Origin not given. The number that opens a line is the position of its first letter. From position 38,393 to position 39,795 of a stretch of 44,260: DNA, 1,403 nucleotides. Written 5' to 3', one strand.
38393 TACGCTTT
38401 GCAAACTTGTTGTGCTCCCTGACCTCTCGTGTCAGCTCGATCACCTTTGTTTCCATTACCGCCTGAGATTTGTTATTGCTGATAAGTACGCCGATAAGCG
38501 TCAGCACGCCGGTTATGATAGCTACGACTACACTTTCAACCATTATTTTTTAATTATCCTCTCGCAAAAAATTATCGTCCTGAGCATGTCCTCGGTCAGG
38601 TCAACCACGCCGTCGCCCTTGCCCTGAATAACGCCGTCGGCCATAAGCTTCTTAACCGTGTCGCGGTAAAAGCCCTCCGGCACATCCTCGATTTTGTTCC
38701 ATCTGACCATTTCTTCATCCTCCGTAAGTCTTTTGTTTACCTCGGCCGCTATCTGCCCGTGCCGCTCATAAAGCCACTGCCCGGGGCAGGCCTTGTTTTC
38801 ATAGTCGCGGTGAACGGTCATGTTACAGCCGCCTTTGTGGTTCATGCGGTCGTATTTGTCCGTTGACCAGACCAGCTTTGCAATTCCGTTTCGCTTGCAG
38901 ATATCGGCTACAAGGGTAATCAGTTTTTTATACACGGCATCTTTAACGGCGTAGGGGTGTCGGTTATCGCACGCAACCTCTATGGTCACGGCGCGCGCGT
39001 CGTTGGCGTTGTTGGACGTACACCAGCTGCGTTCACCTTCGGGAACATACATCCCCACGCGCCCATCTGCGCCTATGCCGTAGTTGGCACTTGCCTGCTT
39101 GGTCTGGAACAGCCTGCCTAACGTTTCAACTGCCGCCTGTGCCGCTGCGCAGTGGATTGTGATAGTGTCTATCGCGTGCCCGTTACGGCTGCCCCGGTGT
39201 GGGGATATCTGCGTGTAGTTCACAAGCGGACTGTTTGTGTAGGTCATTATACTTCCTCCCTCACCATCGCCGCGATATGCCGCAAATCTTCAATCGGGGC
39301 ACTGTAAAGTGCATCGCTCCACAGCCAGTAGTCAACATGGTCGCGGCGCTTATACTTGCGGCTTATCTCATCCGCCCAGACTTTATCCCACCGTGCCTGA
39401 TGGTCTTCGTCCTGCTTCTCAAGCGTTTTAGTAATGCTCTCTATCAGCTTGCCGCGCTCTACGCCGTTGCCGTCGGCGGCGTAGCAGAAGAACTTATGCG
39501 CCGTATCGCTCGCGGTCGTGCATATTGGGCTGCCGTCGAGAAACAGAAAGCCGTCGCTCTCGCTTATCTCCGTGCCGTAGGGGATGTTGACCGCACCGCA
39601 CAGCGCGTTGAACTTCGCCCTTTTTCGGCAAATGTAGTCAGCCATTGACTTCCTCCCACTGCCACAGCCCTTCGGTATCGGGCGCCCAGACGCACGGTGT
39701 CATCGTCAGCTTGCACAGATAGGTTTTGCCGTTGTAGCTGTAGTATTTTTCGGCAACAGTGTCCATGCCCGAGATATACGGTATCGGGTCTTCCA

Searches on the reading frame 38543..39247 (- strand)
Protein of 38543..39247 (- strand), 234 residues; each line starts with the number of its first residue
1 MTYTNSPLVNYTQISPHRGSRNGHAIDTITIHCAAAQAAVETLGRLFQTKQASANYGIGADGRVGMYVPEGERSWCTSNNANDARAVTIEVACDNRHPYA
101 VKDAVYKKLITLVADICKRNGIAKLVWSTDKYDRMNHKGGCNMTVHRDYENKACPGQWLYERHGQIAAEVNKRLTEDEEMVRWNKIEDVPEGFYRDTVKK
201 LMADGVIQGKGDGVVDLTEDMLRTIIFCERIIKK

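Call 6: search_protein_families(library=pfam, max_evalue=1, proteins=[window:38543-39247:-])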
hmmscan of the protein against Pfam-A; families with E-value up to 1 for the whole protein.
window:38543-39247:- (234 aa): 2 families
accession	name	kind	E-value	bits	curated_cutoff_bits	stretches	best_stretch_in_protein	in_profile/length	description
PF01510.30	Amidase_2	-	2.2e-18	67.3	26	1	23-157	2-131/131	N-acetylmuramoyl-L-alanine amidase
PF00395.25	SLH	-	0.14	12.6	20.8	1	187-213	3-30/44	S-layer homology domain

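Call 7: search_protein_families(library=phrogs, max_evalue=0.01, proteins=[window:38543-39247:-])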
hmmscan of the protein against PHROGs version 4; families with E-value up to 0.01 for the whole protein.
window:38543-39247:- (234 aa): 16 families
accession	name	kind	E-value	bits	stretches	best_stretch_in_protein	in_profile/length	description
phrog_20388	-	lysis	1.7e-53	183.5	1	2-175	183-360/527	endolysin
phrog_7698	-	lysis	1.1e-52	180.7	1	4-177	2-160/316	endolysin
phrog_1794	-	lysis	4.4e-26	93.1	1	1-177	28-198/336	amidase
phrog_833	-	lysis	3.2e-21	77.3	1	3-176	5-175/294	endolysin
phrog_19265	-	unknown function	1.1e-20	75.5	1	16-174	14-160/293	-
phrog_14048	-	lysis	1.4e-15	58.7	1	17-136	18-143/305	endolysin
phrog_1493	-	lysis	5.5e-11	43.3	1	25-177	33-174/394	endolysin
phrog_2338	-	lysis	4.1e-09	37.3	1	10-176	11-171/346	endolysin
phrog_670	-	lysis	2.4e-08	34.3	1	14-177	102-257/596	endolysin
phrog_9611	-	lysis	2.1e-07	31.8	1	26-179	23-174/246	endolysin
phrog_2998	-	lysis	3.1e-06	28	1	15-152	138-279/485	endolysin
phrog_8164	-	lysis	6.5e-05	23.4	1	16-126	16-133/320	endolysin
phrog_23201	-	unknown function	0.00035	21.2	1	170-231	159-220/224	-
phrog_12609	-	lysis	0.00036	21.1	1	36-176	41-185/264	endolysin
phrog_4018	-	lysis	0.001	19.9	0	26-182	31-165/285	amidase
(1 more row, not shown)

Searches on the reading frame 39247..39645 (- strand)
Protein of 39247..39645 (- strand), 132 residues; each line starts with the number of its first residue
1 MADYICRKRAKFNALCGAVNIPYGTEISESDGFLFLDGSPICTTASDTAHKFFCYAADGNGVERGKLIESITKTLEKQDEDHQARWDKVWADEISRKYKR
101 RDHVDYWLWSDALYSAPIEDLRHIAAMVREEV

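Call 6: search_protein_families(library=pfam, max_evalue=1, proteins=[window:39247-39645:-])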
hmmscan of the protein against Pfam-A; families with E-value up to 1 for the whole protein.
window:39247-39645:- (132 aa): 1 family
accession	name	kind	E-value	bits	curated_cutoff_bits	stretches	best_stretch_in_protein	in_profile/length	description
PF21818.3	DUF6884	-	0.1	13.2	30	1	44-119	32-107/135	Family of unknown function (DUF6884)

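Call 7: search_protein_families(library=phrogs, max_evalue=0.01, proteins=[window:39247-39645:-])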
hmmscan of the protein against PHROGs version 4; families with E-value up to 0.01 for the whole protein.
window:39247-39645:- (132 aa): 1 family
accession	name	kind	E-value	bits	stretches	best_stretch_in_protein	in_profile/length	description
phrog_29409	-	unknown function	2.7e-47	161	1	3-131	5-133/135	-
